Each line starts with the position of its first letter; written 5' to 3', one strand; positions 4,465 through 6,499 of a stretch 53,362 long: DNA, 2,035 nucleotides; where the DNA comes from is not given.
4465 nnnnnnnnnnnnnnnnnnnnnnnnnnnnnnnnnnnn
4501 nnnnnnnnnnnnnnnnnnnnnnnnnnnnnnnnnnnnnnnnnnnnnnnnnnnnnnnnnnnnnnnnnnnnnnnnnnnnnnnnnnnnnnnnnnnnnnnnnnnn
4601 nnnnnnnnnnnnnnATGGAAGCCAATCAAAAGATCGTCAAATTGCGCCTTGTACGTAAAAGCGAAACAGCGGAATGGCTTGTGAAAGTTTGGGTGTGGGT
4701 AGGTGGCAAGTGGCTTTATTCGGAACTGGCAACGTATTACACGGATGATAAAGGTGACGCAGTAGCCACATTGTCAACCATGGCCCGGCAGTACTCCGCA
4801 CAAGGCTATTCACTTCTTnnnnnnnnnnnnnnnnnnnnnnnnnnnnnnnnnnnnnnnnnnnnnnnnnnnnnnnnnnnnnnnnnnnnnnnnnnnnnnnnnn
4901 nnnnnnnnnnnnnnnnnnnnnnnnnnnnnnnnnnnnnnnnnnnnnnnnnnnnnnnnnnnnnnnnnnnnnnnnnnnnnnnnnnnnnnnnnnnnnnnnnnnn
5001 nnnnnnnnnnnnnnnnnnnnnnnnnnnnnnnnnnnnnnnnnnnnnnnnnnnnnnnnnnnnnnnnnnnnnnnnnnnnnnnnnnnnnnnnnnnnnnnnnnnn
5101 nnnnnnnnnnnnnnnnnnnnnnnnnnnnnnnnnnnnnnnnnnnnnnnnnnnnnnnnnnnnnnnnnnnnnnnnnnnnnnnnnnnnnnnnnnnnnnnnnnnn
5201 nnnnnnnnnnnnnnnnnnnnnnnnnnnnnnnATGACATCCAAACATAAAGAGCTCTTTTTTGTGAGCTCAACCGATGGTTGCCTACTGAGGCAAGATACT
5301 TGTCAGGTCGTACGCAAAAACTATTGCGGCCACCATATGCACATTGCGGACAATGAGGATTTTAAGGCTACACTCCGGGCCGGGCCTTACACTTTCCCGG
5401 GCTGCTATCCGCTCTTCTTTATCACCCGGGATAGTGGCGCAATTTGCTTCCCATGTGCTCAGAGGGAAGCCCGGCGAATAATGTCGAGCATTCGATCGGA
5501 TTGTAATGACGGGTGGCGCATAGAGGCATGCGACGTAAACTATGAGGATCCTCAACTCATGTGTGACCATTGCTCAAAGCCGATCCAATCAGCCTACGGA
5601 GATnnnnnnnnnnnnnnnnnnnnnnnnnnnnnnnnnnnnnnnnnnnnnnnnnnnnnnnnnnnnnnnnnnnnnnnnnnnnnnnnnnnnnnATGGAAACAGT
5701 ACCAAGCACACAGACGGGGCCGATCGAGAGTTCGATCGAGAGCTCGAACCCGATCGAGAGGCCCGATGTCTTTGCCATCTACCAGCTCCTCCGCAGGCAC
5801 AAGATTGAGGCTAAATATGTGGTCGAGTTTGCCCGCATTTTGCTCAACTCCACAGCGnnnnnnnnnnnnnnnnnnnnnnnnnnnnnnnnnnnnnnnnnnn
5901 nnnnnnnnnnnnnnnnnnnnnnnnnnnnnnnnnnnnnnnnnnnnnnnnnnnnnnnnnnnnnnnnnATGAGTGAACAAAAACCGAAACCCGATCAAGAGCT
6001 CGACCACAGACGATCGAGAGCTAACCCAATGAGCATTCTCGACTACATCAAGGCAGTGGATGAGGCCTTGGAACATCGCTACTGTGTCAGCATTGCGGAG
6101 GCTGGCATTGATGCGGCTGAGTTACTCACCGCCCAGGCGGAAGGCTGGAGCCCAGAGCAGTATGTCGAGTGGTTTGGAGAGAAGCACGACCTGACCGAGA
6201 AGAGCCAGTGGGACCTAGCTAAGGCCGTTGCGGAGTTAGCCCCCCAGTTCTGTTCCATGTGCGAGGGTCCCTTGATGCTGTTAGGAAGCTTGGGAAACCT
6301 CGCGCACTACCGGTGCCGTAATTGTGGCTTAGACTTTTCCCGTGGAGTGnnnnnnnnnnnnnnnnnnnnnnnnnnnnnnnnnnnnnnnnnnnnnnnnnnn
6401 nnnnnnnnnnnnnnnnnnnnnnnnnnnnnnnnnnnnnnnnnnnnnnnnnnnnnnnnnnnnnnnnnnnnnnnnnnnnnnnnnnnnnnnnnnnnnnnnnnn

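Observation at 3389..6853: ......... box 1-4 nt upstream of (or overlapping) six early start codons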

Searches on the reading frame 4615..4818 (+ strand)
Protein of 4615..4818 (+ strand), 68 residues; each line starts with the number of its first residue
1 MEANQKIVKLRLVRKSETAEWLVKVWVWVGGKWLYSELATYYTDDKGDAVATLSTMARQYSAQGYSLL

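Call 8: search_protein_families(library=pfam, proteins=[window:4615-4818:+], max_evalue=0.01)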
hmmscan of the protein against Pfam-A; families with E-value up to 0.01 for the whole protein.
window:4615-4818:+ (68 aa): 0 families

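Call 9: search_protein_families(library=phrogs, proteins=[window:4615-4818:+], max_evalue=0.01)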
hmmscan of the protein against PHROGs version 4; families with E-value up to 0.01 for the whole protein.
window:4615-4818:+ (68 aa): 1 family
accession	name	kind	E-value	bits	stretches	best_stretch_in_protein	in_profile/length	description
phrog_7884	-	unknown function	4e-06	27.7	1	11-59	19-63/66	-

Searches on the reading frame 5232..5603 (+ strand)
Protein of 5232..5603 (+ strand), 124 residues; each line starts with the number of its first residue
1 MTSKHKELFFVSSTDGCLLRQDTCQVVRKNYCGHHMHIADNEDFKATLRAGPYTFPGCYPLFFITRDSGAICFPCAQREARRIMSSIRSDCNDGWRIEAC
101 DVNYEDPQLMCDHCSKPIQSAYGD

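Call 8: search_protein_families(library=pfam, proteins=[window:5232-5603:+], max_evalue=0.01)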
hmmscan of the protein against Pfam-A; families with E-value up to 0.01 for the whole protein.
window:5232-5603:+ (124 aa): 0 families

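Call 9: search_protein_families(library=phrogs, proteins=[window:5232-5603:+], max_evalue=0.01)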
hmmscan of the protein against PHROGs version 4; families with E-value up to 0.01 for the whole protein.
window:5232-5603:+ (124 aa): 2 families
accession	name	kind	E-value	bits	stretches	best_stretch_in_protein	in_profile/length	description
phrog_18452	-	DNA, RNA and nucleotide metabolism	1.4e-24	87.1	1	43-124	12-91/98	DNA ligase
phrog_18238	-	unknown function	3.1e-11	44.3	1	61-124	59-120/122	-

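Call 39: search_dna_similar(query=window:5232-5603:+, collection=phages, mode=protein, max_rows=15)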
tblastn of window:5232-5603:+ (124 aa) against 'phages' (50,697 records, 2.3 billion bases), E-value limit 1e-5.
Records with a match: 42; places in all: 55; records where one place covers at least 80% of the query: 14.
Best place of each record, by identity: <60% 42.
By first word of the organism name: Caulobacter 11; Klebsiella 7; Brevundimonas 6; Escherichia 3; Synechococcus 2; Sphingobium 2; Bertelyvirus 2; Cronobacter 2; Proteus 2; Xanthomonas 2; and 3 more.
By host as written in the record: Caulobacter vibrioides CB15 13; Brevundimonas pondensis LVF1 4; Klebsiella pneumoniae 3; - 3; Synechococcus sp. 2; Sphingobium sp. IP1 2; Cronobacter sakazakii 2; Escherichia coli K-12 subsr. MG1655 2; and 9 more.
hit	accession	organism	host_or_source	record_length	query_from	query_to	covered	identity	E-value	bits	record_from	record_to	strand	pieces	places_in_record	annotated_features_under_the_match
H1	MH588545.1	Caulobacter phage CcrPW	Caulobacter vibrioides CB15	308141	1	124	100%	37.2%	3e-19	87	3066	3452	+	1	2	right and left terminal sequences and genes contained within are ... | hypothetical protein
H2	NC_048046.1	Caulobacter phage CcrPW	Caulobacter vibrioides CB15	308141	1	124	100%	37.2%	3e-19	87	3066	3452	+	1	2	right and left terminal sequences and genes contained within are ... | DNA ligase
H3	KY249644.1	Synechococcus virus S-ESS1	Synechococcus sp.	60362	6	124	96%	38.7%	4e-20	90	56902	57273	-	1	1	hypothetical protein (x2)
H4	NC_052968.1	Synechococcus virus S-ESS1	Synechococcus sp.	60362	6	124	96%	38.7%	4e-20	90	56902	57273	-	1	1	DNA ligase | hypothetical protein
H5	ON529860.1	Brevundimonas phage vB_BpoS-Papperlapapp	Brevundimonas pondensis LVF1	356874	10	120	90%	38.0%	2e-15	76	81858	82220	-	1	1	hypothetical protein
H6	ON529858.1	Brevundimonas phage vB_BgoS-Bajun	Brevundimonas goettingensis LVF2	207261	27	124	79%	42.9%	4e-20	90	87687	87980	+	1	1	hypothetical protein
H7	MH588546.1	Caulobacter phage CcrBL9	Caulobacter vibrioides CB15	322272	27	123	78%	42.3%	2e-19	88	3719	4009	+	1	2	right and left terminal repeat sequences and all genes contained ... | hypothetical protein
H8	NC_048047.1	Caulobacter phage CcrBL9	Caulobacter vibrioides CB15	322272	27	123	78%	42.3%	2e-19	88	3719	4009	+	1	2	right and left terminal repeat sequences and all genes contained ... | DNA ligase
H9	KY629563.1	Sphingobium phage Lacusarx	Sphingobium sp. IP1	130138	38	124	70%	46.0%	2e-16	79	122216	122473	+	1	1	hypothetical protein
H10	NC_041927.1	Sphingobium phage Lacusarx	Sphingobium sp. IP1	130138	38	124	70%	46.0%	2e-16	79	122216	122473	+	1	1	DNA ligase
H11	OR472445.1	Klebsiella phage vB_KpnM_Iguana_ER37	Klebsiella pneumoniae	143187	6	124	96%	33.6%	4e-11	64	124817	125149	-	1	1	DNA ligase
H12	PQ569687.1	Klebsiella phage vB_Kpn_K54_rec1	Klebsiella pneumoniae K23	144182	6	124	96%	33.6%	4e-11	64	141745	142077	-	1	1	DNA ligase | hypothetical protein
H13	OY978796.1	Klebsiella phage vB_Kpn_K45PH128C2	-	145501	6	124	96%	33.6%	4e-11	64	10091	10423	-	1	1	unknown function | tRNA-Lys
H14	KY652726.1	Klebsiella phage vB_KpnM_BIS47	Klebsiella pneumoniae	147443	6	124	96%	33.6%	4e-11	64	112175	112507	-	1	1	DNA ligase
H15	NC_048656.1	Klebsiella phage vB_KpnM_BIS47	Klebsiella pneumoniae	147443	6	124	96%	33.6%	4e-11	64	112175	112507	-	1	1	DNA ligase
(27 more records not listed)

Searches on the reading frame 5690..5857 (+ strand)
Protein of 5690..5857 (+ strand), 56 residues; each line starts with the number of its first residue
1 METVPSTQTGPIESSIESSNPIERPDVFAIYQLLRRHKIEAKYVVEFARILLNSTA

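Call 37: search_protein_families(library=pfam, proteins=[window:5690-5857:+], max_evalue=0.01)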
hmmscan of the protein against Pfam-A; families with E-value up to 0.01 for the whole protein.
window:5690-5857:+ (56 aa): 0 families

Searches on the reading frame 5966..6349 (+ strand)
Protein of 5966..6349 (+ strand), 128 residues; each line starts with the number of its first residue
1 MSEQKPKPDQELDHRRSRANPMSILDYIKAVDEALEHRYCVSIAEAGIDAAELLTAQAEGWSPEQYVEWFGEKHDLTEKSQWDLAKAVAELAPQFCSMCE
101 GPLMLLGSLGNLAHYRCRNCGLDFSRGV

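Call 8: search_protein_families(library=pfam, proteins=[window:5966-6349:+], max_evalue=0.01)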
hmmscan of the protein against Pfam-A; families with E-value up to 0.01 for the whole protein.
window:5966-6349:+ (128 aa): 0 families

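Call 9: search_protein_families(library=phrogs, proteins=[window:5966-6349:+], max_evalue=0.01)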
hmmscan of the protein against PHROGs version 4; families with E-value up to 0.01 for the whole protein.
window:5966-6349:+ (128 aa): 1 family
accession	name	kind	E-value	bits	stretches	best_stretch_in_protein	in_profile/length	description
phrog_33891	-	unknown function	3.1e-06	27.9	1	104-123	12-31/46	-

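Call 34: find_related_loci(query=window:5966-6349:+, collection=viral_contigs, flank=8000)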
Query window:5966-6349:+ (128 aa) in viral_contigs; peptide patterns used: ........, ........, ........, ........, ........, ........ (x = any residue, [..] = any of these).
22 stretches matched a pattern, but none encodes a relative of the query by tblastn (E <= 1e-3).

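Call 69: search_protein_representatives(protein=window:5966-6349:+)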
Query: 128 residues. Proteins with E-value up to 0.001 (for the whole library): 457; up to 1e-10: 3; up to 1e-30: 1. The best 150 are listed.
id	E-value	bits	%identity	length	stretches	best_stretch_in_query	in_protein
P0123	1.8e-67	241.5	100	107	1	22-128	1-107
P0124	1.4e-13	67.2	42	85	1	20-88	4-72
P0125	7.0e-13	64.9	41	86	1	23-91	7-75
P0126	1.6e-10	57.3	47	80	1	24-80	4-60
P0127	5.2e-09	52.4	41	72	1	21-83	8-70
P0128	6.0e-09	52.2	44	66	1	23-77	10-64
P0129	1.4e-08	51.1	70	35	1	95-127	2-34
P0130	2.0e-08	50.5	48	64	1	23-78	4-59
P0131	2.2e-08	50.4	39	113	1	23-99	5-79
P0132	4.1e-08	49.5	70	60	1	95-127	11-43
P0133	4.4e-08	49.4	39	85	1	21-90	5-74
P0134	7.9e-08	48.6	38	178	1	22-87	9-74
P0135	8.2e-08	48.5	37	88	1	1-84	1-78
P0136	1.1e-07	48.2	65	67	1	92-125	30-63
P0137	1.7e-07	47.5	39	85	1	11-78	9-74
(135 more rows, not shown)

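Call 79: find_encoding_contigs(protein=P0135, flank=5000, max_places=3)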
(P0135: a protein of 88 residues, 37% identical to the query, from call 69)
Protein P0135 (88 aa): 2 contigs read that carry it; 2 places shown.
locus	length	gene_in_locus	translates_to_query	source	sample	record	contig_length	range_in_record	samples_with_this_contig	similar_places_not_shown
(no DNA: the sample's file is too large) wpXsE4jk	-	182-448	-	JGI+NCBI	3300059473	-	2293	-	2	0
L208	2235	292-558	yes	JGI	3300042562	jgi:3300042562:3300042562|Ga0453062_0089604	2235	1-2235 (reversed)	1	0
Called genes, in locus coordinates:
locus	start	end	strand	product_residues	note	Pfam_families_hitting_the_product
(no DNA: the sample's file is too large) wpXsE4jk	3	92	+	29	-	?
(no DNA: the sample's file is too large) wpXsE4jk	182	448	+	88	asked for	-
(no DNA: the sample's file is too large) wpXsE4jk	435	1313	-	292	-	PF13020:NOV_C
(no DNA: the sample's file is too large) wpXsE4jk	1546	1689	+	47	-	-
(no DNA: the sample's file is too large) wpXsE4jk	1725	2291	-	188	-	?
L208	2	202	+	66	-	?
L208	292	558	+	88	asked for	-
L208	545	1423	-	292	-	PF13020:NOV_C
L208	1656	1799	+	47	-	-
